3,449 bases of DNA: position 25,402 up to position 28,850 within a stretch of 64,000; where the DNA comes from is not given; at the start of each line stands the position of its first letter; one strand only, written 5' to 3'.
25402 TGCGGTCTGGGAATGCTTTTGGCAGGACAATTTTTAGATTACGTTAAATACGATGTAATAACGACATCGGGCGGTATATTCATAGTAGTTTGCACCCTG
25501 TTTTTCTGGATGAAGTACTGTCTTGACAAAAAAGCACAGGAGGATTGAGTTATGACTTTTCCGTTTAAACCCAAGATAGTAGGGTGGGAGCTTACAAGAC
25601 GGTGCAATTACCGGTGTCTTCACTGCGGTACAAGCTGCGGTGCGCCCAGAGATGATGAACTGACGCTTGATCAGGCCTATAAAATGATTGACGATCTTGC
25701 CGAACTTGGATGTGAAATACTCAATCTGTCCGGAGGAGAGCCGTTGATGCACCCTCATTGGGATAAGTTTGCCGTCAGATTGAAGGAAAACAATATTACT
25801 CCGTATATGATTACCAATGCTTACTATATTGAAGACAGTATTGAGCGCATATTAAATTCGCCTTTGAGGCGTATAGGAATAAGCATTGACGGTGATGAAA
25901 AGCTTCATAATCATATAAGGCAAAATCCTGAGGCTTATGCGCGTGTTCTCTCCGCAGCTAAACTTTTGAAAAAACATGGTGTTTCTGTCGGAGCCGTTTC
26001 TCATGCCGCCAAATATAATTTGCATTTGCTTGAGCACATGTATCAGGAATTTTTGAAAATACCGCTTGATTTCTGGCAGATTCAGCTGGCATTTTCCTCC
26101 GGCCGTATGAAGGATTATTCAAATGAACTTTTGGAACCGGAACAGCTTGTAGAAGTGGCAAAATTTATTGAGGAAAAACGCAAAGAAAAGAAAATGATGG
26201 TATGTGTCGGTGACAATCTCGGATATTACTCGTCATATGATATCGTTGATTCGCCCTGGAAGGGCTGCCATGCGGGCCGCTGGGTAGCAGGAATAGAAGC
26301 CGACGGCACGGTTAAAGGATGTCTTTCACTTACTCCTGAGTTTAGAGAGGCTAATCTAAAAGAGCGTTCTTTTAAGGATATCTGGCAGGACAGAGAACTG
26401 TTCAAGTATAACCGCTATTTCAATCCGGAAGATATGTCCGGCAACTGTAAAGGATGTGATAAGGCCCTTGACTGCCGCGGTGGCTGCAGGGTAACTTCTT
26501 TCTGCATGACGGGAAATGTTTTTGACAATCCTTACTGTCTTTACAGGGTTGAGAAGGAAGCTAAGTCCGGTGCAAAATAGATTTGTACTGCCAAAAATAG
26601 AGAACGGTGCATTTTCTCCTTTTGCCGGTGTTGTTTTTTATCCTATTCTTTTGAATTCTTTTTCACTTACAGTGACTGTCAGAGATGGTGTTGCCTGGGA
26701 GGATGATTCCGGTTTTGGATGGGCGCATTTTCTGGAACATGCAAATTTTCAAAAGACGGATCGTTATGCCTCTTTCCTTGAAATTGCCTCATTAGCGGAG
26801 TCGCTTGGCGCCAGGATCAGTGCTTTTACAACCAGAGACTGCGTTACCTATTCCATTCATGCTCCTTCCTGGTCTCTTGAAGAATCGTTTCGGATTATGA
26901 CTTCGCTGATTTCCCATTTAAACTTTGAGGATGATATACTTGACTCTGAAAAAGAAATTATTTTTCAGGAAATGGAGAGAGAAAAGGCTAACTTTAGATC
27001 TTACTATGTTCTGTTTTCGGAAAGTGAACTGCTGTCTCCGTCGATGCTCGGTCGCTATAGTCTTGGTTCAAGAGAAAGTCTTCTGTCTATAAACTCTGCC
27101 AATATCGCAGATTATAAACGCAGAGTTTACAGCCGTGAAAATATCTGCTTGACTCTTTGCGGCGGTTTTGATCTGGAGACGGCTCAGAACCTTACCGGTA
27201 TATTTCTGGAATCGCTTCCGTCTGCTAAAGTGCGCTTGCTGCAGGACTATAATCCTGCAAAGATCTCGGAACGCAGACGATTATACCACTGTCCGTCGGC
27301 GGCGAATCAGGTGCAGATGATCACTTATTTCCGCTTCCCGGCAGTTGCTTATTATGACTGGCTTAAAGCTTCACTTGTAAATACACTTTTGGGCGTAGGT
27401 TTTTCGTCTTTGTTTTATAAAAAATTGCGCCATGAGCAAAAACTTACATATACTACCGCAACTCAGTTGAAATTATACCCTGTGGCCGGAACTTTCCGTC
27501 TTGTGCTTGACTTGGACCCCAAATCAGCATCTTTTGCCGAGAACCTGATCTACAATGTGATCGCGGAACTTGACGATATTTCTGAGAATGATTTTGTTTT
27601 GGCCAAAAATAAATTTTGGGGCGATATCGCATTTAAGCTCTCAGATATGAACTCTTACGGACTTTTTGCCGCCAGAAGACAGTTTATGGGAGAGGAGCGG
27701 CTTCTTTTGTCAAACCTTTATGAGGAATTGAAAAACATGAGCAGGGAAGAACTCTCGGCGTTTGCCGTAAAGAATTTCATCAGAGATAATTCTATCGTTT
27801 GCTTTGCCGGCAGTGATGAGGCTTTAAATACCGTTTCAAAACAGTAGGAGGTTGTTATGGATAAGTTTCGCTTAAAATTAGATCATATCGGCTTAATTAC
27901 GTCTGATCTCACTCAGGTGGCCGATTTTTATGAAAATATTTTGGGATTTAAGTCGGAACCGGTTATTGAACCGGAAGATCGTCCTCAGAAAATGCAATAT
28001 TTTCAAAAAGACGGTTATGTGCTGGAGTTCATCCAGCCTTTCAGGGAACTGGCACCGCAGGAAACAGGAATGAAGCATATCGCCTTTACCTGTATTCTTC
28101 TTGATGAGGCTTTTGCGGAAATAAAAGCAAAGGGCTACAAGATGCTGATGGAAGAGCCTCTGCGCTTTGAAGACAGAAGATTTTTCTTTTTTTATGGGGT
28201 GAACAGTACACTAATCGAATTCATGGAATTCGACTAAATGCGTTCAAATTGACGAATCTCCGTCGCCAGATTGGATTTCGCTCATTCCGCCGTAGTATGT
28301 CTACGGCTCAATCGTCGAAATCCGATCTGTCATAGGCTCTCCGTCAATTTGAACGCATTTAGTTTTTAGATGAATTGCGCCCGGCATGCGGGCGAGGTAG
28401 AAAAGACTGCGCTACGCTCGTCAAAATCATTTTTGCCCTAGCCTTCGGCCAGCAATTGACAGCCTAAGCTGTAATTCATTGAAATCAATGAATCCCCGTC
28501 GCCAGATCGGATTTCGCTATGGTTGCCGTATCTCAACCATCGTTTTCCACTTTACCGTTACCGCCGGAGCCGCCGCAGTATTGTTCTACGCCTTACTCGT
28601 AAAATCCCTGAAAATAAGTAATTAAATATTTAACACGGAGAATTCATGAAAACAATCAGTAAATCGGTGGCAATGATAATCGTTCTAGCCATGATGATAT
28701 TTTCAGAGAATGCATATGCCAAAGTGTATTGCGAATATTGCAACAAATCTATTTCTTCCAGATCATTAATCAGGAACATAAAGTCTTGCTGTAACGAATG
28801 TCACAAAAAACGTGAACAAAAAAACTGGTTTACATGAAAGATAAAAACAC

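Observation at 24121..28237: ThiS-like (GG) - MFS exporter - radical SAM/SPASM - M16 peptidase - VOC cluster: candidate RiPP or cofactor maturation locus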

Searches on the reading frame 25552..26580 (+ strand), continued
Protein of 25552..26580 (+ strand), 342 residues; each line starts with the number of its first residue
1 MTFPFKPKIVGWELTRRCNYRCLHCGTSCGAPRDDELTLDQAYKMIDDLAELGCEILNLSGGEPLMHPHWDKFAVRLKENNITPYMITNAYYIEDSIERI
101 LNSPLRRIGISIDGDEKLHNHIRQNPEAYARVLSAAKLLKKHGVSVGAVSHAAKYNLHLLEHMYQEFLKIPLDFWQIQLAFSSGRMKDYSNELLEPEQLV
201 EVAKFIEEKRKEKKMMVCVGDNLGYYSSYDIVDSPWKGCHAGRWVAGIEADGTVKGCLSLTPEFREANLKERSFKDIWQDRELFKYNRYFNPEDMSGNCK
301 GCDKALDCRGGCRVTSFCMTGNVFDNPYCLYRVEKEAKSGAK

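Call 95: search_protein_families(library=ncbifam, proteins=[L067:8001-9008:+, L044:8001-9011:+, L003:8001-9041:+], max_evalue=0.01)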
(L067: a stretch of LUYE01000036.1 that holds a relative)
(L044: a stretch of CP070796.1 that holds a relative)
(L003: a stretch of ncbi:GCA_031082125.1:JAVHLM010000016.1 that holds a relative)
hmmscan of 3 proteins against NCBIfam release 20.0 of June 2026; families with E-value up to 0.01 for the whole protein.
L067:8001-9008:+ (336 aa): 68 families (the best 25 are shown)
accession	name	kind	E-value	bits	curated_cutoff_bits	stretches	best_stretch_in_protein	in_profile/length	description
TIGR04103.1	rSAM_nif11_3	equivalog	2.5e-74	250.3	725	1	5-335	6-343/412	nif11-class peptide radical SAM maturase 3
TIGR03913.1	rad_SAM_trio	equivalog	5.1e-70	236.2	591.75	1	1-336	16-354/477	GDL motif peptide-associated radical SAM/SPASM maturase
TIGR04133.1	rSAM_w_lipo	hypoth_equivalog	8.4e-49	166.4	425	1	5-316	25-330/350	TIGR04133 family radical SAM/SPASM protein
TIGR04545.1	rSAM_ahbD_hemeb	equivalog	1.4e-40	139.8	500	1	7-336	3-337/339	heme b synthase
TIGR04051.1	rSAM_NirJ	equivalog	1.8e-36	125.8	515.45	2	6-171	4-170/354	heme d1 biosynthesis radical SAM protein NirJ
TIGR04055.1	rSAM_NirJ2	equivalog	1.1e-34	120.5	500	1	7-336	3-324/326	putative heme d1 biosynthesis radical SAM protein NirJ2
TIGR03962.1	mycofact_rSAM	equivalog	1.4e-33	116.6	265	1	5-329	13-325/339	mycofactocin radical SAM maturase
TIGR04347.1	pseudo_SAM_Halo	equivalog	2.4e-33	116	525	1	6-336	40-384/390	TIGR04347 family pseudo-SAM/SPASM protein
TIGR04053.2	TIGR04053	equivalog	6.6e-32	111.2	395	2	3-213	7-220/366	TIGR04053 family radical SAM/SPASM domain-containing protein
NF050035.1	rSAM_WgK_link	exception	4.9e-27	94.9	650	2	242-336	268-362/367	radical SAM/SPASM peptide maturase WgkB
TIGR02109.1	PQQ_syn_pqqE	equivalog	1.1e-25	90.3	381.35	1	3-326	6-321/358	pyrroloquinoline quinone biosynthesis protein PqqE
TIGR04303.1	GeoRSP_rSAM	equivalog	1.2e-24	87.6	400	1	3-326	4-315/325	GeoRSP system radical SAM/SPASM protein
TIGR04546.1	rSAM_ahbC_deAc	equivalog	1.7e-24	86.3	650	1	6-167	41-203/390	12,18-didecarboxysiroheme deacetylase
TIGR04054.1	rSAM_NirJ1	equivalog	3.3e-24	85.2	650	2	6-167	38-200/387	putative heme d1 biosynthesis radical SAM protein NirJ1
TIGR04403.1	rSAM_skfB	equivalog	4.5e-24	85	300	1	1-188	101-288/402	sporulation killing factor system radical SAM maturase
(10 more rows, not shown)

L044:8001-9011:+ (337 aa): 77 families (the best 25 are shown)
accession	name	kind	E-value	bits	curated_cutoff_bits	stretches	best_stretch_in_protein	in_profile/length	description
TIGR03913.1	rad_SAM_trio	equivalog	4.7e-73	246.2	591.75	1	2-335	15-355/477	GDL motif peptide-associated radical SAM/SPASM maturase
TIGR04103.1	rSAM_nif11_3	equivalog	1.8e-71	240.9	725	1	8-335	7-345/412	nif11-class peptide radical SAM maturase 3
TIGR04133.1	rSAM_w_lipo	hypoth_equivalog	1.4e-56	191.9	425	1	8-315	26-331/350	TIGR04133 family radical SAM/SPASM protein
TIGR04545.1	rSAM_ahbD_hemeb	equivalog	1.1e-45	156.5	500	2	8-218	2-213/339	heme b synthase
TIGR04055.1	rSAM_NirJ2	equivalog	1.1e-45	156.5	500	1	8-335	2-325/326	putative heme d1 biosynthesis radical SAM protein NirJ2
TIGR03962.1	mycofact_rSAM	equivalog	1.4e-44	152.7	265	1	5-330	11-327/339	mycofactocin radical SAM maturase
TIGR04347.1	pseudo_SAM_Halo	equivalog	8e-39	134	525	2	8-212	40-244/390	TIGR04347 family pseudo-SAM/SPASM protein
TIGR04053.2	TIGR04053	equivalog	1.3e-37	129.9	395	2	5-191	7-197/366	TIGR04053 family radical SAM/SPASM domain-containing protein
TIGR04051.1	rSAM_NirJ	equivalog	1.5e-36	126.1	515.45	2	8-142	4-139/354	heme d1 biosynthesis radical SAM protein NirJ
TIGR04546.1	rSAM_ahbC_deAc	equivalog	2.1e-36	125.6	650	2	8-169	41-202/390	12,18-didecarboxysiroheme deacetylase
NF045574.1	sacti_mat_StsB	exception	3.1e-33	115.3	625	1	8-330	98-412/466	StsB family radical SAM/SPASM domain sactipeptide maturase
TIGR04054.1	rSAM_NirJ1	equivalog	7.2e-33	113.7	650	2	8-166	38-196/387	putative heme d1 biosynthesis radical SAM protein NirJ1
TIGR04250.1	SCM_rSAM_ScmE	equivalog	2.3e-28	99.1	400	1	5-326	2-338/358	SynChlorMet cassette radical SAM/SPASM protein ScmE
NF050035.1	rSAM_WgK_link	exception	1.1e-27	97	650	2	8-217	11-220/367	radical SAM/SPASM peptide maturase WgkB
TIGR04403.1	rSAM_skfB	equivalog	4.1e-23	81.8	300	1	3-191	101-289/402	sporulation killing factor system radical SAM maturase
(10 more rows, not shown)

L003:8001-9041:+ (347 aa): 77 families (the best 25 are shown)
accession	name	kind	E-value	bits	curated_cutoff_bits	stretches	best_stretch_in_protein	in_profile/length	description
TIGR03913.1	rad_SAM_trio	equivalog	1.8e-65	221.2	591.75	1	5-334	16-357/477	GDL motif peptide-associated radical SAM/SPASM maturase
TIGR04103.1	rSAM_nif11_3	equivalog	3.8e-60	203.7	725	1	11-336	8-349/412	nif11-class peptide radical SAM maturase 3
TIGR04133.1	rSAM_w_lipo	hypoth_equivalog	1.1e-45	156.1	425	1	10-311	26-330/350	TIGR04133 family radical SAM/SPASM protein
TIGR04545.1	rSAM_ahbD_hemeb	equivalog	6.9e-44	150.7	500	1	9-332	1-338/339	heme b synthase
TIGR04051.1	rSAM_NirJ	equivalog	5.5e-43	147.3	515.45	2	9-189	3-185/354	heme d1 biosynthesis radical SAM protein NirJ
TIGR04053.2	TIGR04053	equivalog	6.2e-42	144.1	395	2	5-209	5-213/366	TIGR04053 family radical SAM/SPASM domain-containing protein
TIGR04055.1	rSAM_NirJ2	equivalog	1.4e-38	133.3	500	1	9-332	1-325/326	putative heme d1 biosynthesis radical SAM protein NirJ2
TIGR04546.1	rSAM_ahbC_deAc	equivalog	4e-38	131.2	650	2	7-161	38-194/390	12,18-didecarboxysiroheme deacetylase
TIGR04347.1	pseudo_SAM_Halo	equivalog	1.3e-37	130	525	2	9-178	39-210/390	TIGR04347 family pseudo-SAM/SPASM protein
TIGR03962.1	mycofact_rSAM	equivalog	1.3e-34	119.9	265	1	7-327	11-327/339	mycofactocin radical SAM maturase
TIGR04054.1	rSAM_NirJ1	equivalog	5.4e-34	117.4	650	1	9-165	37-195/387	putative heme d1 biosynthesis radical SAM protein NirJ1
NF050035.1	rSAM_WgK_link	exception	5.7e-28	98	650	2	6-188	7-192/367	radical SAM/SPASM peptide maturase WgkB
TIGR04303.1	GeoRSP_rSAM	equivalog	7.1e-28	98.1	400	1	7-323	4-317/325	GeoRSP system radical SAM/SPASM protein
TIGR02109.1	PQQ_syn_pqqE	equivalog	3.6e-26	92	381.35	1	7-329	6-330/358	pyrroloquinoline quinone biosynthesis protein PqqE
TIGR04251.1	SCM_rSAM_ScmF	equivalog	1.7e-24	86.9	400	1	12-325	8-334/353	SynChlorMet cassette radical SAM/SPASM protein ScmF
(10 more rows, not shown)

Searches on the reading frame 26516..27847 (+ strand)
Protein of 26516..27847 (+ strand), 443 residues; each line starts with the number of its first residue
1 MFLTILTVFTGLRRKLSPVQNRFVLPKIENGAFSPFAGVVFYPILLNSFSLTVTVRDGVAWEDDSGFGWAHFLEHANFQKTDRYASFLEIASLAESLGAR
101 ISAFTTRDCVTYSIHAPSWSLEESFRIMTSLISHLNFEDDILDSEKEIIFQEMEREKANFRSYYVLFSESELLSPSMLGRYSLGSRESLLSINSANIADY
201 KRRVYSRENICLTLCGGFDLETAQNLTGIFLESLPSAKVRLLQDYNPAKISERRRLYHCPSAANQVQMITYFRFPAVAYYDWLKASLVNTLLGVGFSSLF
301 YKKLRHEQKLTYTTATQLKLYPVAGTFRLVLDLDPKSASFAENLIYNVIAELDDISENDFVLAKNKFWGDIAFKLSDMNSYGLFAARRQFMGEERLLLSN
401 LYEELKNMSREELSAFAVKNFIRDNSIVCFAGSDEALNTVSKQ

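Call 3: search_protein_families(library=pfam, proteins=[window:26516-27847:+], max_evalue=0.01)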
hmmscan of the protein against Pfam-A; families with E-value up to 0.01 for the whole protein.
window:26516-27847:+ (443 aa): 2 families
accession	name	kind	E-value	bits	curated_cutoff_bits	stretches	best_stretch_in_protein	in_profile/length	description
PF05193.26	Peptidase_M16_C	-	2e-20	73.8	23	1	192-365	2-179/181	Peptidase M16 inactive domain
PF00675.25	Peptidase_M16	-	7.1e-17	62.1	22.3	1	50-158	14-121/149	Insulinase (Peptidase family M16)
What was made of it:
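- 26570..27847 (+): M16 (insulinase-type) zinc peptidase, 425 aa counted from the GTG at 26570. The longest ORF starts at the ATG at 26516. Active-site motif intact. Peptidase_M16 plus M16_C (call 3).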

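Call 4: search_protein_families(library=ncbifam, proteins=[window:26516-27847:+], max_evalue=0.01)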
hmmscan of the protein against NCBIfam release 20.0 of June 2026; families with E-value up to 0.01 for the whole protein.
window:26516-27847:+ (443 aa): 3 families
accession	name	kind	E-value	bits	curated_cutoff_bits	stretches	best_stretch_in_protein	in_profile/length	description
NF047421.1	YfmH_fam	equivalog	4e-12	46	250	1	68-426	61-415/425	EF-P 5-aminopentanol modification-associated protein YfmH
NF047422.1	YfmF_fam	equivalog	8.5e-08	31.5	285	1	129-417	111-398/412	EF-P 5-aminopentanol modification-associated protein YfmF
TIGR02110.1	PQQ_syn_pqqF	equivalog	1.2e-05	24.3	320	1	68-238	41-214/697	pyrroloquinoline quinone biosynthesis protein PqqF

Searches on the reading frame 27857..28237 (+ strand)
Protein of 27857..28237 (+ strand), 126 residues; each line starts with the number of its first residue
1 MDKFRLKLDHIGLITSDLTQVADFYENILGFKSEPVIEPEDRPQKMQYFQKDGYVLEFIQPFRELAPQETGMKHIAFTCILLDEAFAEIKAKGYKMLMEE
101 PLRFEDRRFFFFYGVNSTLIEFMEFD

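Call 3: search_protein_families(library=pfam, proteins=[window:27857-28237:+], max_evalue=0.01)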
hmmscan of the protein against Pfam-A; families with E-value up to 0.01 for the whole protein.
window:27857-28237:+ (126 aa): 3 families
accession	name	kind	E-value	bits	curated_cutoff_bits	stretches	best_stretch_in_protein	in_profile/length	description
PF00903.31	Glyoxalase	-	8.2e-15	55.7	20.6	1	7-122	1-121/121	Glyoxalase/Bleomycin resistance protein/Dioxygenase superfamily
PF13669.12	Glyoxalase_4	-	1.9e-13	51.1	27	1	9-111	1-109/109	Glyoxalase/Bleomycin resistance protein/Dioxygenase superfamily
PF13468.12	Glyoxalase_3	-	0.00013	22.6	25.1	1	8-106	1-110/176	Glyoxalase-like domain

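Call 4: search_protein_families(library=ncbifam, proteins=[window:27857-28237:+], max_evalue=0.01)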
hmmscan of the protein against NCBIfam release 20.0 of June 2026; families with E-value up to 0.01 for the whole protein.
window:27857-28237:+ (126 aa): 5 families
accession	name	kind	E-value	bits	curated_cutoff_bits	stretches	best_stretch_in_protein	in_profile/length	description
NF050075.1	SMU1112c_YaeR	equivalog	1.1e-10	41.8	140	1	7-122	3-123/125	SMU1112c/YaeR family gloxylase I-like metalloprotein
TIGR03081.1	metmalonyl_epim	equivalog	2.4e-08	34.6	114.95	1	7-101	1-103/129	methylmalonyl-CoA epimerase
NF008551.0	PRK11478.1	equivalog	2.6e-07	31.2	148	1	7-121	6-125/129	VOC family protein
NF050074.1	glyox_I_GloA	exception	6.2e-05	23.1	165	1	9-117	3-114/121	lactoylglutathione lyase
TIGR03211.1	catechol_2_3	equivalog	0.0049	16.2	320.2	1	7-77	145-213/303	catechol 2,3-dioxygenase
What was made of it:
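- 27857..28237 (+): VOC (glyoxalase/dioxygenase-fold) protein, 126 aa. Last conserved gene of the cassette in this window. The SDR that follows in many relatives is missing here. No NCBIfam cut-off is reached (calls 3, 4).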

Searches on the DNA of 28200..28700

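Call 75: search_rna_families(source=window, start=28200, end=28700, threshold=evalue, max_evalue=10)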
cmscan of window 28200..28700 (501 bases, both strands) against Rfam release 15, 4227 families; matches with E-value up to 10: 2.
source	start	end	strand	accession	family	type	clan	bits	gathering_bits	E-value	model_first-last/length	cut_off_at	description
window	28443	28504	-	RF01277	snoU54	Gene; snRNA; snoRNA; CD-box;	CL00008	15.1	35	3.3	1-67/67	no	Small nucleolar RNA U54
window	28669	28700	+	RF01129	sR44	Gene; snRNA; snoRNA; CD-box;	-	11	45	4.3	1-40/55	3'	Small nucleolar RNA sR44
